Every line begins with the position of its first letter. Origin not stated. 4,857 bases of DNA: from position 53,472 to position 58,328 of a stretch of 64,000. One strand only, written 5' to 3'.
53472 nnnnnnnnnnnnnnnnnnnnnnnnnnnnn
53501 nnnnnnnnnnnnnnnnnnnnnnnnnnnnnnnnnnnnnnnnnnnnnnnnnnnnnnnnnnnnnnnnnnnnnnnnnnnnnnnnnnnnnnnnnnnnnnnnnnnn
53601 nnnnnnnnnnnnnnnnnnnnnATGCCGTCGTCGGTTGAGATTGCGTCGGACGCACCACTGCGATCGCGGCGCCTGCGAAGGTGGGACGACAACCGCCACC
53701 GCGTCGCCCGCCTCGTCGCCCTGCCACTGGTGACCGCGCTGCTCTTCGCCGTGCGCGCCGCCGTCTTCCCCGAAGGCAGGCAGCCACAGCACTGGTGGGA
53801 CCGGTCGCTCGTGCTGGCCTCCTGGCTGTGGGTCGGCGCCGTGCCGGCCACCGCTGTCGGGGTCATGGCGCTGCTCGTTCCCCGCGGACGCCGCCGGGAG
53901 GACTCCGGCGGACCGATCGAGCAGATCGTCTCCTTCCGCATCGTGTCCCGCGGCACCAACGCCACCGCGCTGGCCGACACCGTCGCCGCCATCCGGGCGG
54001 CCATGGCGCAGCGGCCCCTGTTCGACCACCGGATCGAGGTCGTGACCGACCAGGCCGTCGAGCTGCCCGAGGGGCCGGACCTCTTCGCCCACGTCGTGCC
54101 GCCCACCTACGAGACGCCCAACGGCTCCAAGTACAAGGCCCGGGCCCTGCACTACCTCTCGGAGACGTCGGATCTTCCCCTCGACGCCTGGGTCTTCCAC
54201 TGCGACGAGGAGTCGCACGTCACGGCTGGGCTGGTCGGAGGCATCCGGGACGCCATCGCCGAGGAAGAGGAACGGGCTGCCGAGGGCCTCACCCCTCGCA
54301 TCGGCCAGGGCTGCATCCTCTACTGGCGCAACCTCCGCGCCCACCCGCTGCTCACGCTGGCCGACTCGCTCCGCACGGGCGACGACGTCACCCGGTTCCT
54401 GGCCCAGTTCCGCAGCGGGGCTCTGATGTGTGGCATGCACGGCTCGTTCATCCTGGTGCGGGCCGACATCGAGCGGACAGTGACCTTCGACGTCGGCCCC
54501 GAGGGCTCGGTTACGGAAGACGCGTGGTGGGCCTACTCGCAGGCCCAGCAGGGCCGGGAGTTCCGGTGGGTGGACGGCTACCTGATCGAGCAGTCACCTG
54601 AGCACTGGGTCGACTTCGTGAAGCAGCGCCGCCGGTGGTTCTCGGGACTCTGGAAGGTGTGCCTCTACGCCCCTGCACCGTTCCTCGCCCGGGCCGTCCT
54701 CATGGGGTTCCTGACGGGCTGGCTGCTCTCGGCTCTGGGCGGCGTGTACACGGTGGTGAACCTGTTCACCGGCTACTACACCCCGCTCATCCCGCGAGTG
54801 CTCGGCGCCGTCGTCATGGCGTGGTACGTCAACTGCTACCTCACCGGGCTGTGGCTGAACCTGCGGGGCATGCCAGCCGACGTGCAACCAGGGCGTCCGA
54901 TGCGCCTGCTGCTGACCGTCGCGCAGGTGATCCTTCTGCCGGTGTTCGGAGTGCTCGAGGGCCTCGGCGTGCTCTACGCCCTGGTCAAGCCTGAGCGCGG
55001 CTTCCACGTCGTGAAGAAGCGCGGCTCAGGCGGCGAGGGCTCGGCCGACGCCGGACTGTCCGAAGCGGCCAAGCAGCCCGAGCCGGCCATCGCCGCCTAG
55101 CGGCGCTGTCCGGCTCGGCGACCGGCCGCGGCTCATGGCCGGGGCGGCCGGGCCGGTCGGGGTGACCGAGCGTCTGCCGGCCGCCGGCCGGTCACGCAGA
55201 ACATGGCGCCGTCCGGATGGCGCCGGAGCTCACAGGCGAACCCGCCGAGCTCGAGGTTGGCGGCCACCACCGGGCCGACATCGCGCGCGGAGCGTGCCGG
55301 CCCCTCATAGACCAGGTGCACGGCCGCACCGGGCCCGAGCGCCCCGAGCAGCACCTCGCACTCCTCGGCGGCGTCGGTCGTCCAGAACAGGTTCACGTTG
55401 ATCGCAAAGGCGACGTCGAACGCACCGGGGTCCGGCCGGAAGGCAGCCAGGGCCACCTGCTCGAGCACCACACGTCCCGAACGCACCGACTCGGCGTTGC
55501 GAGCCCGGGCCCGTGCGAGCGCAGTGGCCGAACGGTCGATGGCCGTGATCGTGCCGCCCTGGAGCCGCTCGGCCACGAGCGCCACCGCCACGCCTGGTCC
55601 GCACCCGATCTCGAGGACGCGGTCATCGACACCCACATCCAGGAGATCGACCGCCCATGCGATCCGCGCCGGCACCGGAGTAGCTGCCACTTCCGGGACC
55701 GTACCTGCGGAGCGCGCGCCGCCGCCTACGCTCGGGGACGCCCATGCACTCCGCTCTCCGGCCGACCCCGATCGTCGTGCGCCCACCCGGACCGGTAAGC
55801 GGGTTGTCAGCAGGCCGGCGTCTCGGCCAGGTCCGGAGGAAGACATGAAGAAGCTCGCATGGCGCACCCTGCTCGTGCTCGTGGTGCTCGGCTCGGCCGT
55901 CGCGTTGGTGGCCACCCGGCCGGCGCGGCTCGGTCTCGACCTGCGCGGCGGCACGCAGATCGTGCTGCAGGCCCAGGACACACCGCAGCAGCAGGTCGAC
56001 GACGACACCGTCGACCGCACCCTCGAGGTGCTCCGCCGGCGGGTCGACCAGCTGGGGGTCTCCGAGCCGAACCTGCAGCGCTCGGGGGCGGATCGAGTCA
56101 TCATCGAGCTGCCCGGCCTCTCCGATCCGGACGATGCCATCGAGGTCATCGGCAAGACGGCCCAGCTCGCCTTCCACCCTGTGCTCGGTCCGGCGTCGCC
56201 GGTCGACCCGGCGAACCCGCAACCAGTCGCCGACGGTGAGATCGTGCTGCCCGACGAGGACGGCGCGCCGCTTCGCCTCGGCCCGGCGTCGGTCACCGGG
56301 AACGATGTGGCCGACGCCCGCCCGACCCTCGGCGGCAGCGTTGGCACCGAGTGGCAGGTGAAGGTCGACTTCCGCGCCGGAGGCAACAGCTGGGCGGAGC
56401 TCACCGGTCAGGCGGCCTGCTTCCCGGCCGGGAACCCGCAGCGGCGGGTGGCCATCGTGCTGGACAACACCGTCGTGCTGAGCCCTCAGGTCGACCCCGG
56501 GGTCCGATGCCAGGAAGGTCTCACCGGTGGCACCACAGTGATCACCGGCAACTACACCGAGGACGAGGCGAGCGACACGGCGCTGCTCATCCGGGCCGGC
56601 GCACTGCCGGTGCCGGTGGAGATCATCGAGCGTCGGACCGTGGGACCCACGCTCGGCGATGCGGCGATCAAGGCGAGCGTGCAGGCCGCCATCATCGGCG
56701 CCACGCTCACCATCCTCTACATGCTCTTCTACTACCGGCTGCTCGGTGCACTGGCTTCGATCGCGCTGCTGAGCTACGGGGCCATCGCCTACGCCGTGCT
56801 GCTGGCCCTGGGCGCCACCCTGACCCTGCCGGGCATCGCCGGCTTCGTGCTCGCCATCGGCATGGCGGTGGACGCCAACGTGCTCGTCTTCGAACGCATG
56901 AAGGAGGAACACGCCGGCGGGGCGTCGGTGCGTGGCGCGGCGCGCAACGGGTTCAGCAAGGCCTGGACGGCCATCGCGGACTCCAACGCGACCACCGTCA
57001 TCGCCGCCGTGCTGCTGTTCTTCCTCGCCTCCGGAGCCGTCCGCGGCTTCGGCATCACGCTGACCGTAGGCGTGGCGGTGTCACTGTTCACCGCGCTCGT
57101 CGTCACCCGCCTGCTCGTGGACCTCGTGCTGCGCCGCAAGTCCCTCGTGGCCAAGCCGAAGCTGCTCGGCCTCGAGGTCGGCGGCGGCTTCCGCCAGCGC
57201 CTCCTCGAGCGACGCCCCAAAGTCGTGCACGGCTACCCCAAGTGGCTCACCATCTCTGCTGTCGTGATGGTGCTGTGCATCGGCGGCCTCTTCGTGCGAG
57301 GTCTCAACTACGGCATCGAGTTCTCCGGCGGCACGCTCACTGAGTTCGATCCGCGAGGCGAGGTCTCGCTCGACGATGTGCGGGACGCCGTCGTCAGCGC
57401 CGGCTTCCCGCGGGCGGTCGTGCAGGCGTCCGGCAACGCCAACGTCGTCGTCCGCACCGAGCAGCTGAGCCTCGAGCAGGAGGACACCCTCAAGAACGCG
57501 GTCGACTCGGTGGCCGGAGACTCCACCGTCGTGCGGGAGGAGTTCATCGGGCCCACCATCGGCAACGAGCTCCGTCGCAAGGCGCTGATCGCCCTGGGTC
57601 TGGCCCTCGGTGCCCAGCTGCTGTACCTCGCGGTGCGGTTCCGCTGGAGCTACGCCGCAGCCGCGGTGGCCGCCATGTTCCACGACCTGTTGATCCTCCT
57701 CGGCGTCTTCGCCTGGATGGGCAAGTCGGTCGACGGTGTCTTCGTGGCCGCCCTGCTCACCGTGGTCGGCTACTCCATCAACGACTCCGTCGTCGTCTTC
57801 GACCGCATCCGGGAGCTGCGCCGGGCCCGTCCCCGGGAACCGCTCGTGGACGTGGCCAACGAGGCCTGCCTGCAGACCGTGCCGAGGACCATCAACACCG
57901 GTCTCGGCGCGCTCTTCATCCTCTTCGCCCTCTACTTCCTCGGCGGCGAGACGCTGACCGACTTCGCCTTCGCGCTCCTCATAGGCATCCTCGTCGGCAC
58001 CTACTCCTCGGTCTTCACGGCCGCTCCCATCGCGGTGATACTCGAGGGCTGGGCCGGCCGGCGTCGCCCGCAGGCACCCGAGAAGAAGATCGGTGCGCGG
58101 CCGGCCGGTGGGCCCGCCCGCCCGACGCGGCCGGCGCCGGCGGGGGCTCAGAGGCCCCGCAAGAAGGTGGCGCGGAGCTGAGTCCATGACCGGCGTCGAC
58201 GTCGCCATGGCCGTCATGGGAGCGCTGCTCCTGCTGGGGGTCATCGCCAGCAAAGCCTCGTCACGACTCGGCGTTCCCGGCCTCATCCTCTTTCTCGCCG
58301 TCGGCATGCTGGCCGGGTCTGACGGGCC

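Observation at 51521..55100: Exosortase-like sorting module in an Actinomycetota-like genome: candidate substrate, exosortase-like protein and processive GT2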

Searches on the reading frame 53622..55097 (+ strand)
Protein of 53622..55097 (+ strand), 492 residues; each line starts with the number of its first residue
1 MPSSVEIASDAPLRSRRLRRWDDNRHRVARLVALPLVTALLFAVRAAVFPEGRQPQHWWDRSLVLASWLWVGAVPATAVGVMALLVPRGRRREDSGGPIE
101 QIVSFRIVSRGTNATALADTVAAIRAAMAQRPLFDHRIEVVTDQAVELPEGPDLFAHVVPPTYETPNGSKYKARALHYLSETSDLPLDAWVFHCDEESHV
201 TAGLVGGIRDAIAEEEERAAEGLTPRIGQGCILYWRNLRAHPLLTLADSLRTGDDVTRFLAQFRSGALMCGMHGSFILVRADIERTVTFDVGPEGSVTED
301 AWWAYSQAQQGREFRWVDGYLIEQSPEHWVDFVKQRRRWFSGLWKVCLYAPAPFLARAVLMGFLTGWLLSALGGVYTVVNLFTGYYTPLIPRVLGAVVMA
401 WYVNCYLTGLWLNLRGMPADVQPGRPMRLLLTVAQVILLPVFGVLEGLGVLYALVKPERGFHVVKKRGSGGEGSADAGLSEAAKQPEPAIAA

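Call 3: search_protein_families(library=ncbifam, proteins=[window:53622-55097:+], max_evalue=1)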
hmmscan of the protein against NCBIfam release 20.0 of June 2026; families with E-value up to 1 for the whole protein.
window:53622-55097:+ (492 aa): 1 family
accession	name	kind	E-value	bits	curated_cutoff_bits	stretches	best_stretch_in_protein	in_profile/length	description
TIGR03030.1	CelA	equivalog_domain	0.068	11.1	699.1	1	295-348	328-382/714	UDP-forming cellulose synthase catalytic subunit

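Call 4: search_protein_families(library=pfam, proteins=[window:53622-55097:+], max_evalue=1)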
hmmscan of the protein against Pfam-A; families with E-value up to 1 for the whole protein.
window:53622-55097:+ (492 aa): 3 families
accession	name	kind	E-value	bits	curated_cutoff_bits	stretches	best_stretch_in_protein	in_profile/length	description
PF13632.12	Glyco_trans_2_3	-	6.2e-19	69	27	1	190-410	1-194/198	Glycosyl transferase family group 2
PF20635.2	SMN_YG-box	-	0.07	13.4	21.3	1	393-415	34-56/71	Survival Motor Neuron, YG-box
PF13641.12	Glyco_tranf_2_3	-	0.18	12.2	27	1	231-341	121-229/230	Glycosyltransferase like family 2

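Call 41: search_solved_structures(query=window:53622-55097:+, max_evalue=1, show_alignments=2)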
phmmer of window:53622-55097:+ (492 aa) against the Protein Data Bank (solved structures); distinct sequences matched with E-value up to 1: 2.
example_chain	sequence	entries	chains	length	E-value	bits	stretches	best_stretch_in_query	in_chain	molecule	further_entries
2v76_A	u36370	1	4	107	0.075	14.8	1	264-309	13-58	DOCKING PROTEIN 1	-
6pfj_T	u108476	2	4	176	0.9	11.2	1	130-215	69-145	AmfC protein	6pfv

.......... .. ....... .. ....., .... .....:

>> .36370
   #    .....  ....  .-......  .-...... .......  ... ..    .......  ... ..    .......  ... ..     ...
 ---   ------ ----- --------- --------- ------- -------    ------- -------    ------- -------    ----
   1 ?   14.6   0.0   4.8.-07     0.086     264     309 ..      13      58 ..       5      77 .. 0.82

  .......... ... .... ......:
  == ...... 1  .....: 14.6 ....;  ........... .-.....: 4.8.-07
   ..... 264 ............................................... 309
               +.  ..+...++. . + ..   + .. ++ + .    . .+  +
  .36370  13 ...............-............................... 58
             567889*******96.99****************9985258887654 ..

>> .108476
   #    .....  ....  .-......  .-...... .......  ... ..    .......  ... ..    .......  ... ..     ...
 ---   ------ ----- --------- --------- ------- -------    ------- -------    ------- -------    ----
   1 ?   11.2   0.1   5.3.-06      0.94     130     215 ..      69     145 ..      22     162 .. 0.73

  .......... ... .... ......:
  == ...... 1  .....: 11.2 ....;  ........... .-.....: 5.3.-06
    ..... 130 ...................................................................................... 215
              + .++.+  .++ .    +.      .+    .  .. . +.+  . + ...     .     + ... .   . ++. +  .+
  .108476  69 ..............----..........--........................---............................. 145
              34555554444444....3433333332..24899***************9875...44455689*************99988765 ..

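Call 77: find_related_loci(query=A6, collection=metagenome_contigs, flank=4500)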
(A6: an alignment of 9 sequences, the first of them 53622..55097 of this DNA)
Query A6 (492 aa) in metagenome_contigs; peptide patterns used: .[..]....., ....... (x = any residue, [..] = any of these).
139 stretches matched a pattern; 31 encode a relative of the query (tblastn E <= 1e-3); 30 distinct loci.
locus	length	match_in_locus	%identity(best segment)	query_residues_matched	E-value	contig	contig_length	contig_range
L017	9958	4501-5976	87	1-492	0e+0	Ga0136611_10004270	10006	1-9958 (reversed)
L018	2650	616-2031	76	21-492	0e+0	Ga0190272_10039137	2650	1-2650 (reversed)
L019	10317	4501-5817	63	40-478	0e+0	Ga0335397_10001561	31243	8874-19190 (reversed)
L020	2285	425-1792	61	19-474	0e+0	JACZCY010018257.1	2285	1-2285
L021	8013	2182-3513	64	22-466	0e+0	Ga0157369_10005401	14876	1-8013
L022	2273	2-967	80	171-492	0e+0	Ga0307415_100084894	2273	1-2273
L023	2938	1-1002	67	138-471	7e-155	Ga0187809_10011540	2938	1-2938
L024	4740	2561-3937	50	18-489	2e-145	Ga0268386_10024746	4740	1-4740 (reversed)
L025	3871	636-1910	52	44-474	4e-141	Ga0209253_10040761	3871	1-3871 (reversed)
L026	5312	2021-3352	51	48-488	9e-138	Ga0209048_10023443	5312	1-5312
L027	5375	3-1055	56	109-466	4e-124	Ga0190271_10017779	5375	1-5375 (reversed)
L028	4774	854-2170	46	25-468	3e-113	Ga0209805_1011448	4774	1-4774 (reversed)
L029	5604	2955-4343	43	1-468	5e-108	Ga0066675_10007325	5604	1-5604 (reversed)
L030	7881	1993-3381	42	1-468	2e-107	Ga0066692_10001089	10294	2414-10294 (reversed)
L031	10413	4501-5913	66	16-487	0e+0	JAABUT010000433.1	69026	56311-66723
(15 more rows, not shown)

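Call 87: search_solved_structures(query=A6, max_evalue=1, show_alignments=2)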
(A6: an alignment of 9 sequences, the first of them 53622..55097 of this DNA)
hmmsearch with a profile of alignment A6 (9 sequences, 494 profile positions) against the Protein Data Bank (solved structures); distinct sequences matched with E-value up to 1: 7.
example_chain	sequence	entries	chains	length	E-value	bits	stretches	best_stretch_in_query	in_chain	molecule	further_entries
5ej1_A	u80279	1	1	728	0.023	16.4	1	274-346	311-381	Putative cellulose synthase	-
4hg6_A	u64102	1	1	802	0.023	16.4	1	274-346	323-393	Cellulose Synthase Subunit A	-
4p00_A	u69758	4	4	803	0.023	16.4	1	274-346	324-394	Cellulose Synthase A subunit | Cellulose Synthase subunit A | Putative cellulose synthase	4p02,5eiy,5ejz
6m33_B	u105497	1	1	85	0.79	11.3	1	75-126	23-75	Mitotic-spindle organizing protein 1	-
6x0u_A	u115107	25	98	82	0.81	11.3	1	76-126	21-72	Mitotic-spindle organizing protein 1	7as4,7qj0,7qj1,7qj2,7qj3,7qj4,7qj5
6l81_B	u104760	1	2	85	0.97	11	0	76-126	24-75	Mitotic-spindle organizing protein 1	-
9ppq_R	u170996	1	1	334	1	11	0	15-78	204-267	Mu-type opioid receptor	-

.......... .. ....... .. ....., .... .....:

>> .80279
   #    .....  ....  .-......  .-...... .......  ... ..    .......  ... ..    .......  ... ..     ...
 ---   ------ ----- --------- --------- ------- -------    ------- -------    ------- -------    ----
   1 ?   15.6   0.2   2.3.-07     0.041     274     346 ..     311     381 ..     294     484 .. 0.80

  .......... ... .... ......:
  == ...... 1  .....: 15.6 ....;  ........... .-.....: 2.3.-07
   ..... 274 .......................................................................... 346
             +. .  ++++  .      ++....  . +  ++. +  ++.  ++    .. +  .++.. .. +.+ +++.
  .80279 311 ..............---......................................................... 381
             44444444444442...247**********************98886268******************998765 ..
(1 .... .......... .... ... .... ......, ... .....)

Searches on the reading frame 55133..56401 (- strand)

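Call 86: search_protein_families(library=pfam, proteins=[window:55133-56401:-], max_evalue=0.0001)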
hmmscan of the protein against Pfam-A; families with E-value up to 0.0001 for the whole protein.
window:55133-56401:- (422 aa): 4 families
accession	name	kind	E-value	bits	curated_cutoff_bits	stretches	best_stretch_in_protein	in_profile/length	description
PF13649.12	Methyltransf_25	-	1.5e-11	45.3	27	1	262-345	1-83/97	Methyltransferase domain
PF08242.18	Methyltransf_12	-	3.9e-11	44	30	1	263-358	1-95/98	Methyltransferase domain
PF13847.12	Methyltransf_31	-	2e-08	34.4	27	1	259-337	4-84/145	Methyltransferase domain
PF08241.18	Methyltransf_11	-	4.6e-07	30.8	21.2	1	263-344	1-79/95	Methyltransferase domain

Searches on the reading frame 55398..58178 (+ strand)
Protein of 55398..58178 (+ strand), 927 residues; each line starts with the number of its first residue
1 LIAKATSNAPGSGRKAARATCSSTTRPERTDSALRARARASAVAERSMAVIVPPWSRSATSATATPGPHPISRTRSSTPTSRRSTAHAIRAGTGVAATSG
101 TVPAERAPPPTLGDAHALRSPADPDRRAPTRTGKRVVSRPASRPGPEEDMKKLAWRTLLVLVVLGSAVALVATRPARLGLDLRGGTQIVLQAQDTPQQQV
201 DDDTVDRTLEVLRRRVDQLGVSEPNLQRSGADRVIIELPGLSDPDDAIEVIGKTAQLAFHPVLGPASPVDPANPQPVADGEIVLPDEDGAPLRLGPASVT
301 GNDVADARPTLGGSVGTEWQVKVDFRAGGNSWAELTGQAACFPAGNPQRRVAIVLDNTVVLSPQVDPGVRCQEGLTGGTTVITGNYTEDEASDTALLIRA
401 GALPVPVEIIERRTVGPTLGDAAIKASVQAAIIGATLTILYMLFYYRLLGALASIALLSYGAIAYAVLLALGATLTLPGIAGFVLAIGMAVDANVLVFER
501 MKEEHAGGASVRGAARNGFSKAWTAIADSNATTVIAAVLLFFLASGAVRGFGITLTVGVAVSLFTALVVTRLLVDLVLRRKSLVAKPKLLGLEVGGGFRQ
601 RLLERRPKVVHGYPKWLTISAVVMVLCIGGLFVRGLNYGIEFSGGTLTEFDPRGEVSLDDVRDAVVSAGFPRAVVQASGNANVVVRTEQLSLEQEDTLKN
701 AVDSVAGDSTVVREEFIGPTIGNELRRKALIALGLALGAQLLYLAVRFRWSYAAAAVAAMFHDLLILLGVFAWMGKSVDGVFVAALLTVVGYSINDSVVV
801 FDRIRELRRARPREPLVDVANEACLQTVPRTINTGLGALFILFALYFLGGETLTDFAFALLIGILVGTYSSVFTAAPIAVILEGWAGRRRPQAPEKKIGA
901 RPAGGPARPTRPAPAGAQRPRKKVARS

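Call 86: search_protein_families(library=pfam, proteins=[window:55398-58178:+], max_evalue=0.0001)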
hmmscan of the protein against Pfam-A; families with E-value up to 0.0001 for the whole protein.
window:55398-58178:+ (927 aa): 6 families
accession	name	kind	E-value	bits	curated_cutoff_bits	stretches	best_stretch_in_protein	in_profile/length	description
PF02355.23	SecD_SecF_C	-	3e-79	265.3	20.5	2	699-882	3-186/189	Protein export membrane protein SecD/SecF, C-terminal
PF21760.3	SecD_1st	-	1.9e-25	88.5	27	1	205-262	1-58/60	Protein translocase subunit SecDF, P1 domain, N-terminal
PF22599.2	SecDF_P1_head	-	7e-22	77.9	27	1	285-405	5-114/114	SecDF, P1 head subdomain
PF07549.19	Sec_GG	-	5e-12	45.4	20.3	2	171-194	3-26/28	SecD/SecF GG Motif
PF03176.21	MMPL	-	6.9e-08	32.2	20.5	1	457-608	178-331/333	MMPL family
PF00873.25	ACR_tran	-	3.8e-05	22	28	1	421-583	327-495/1021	AcrB/AcrD/AcrF family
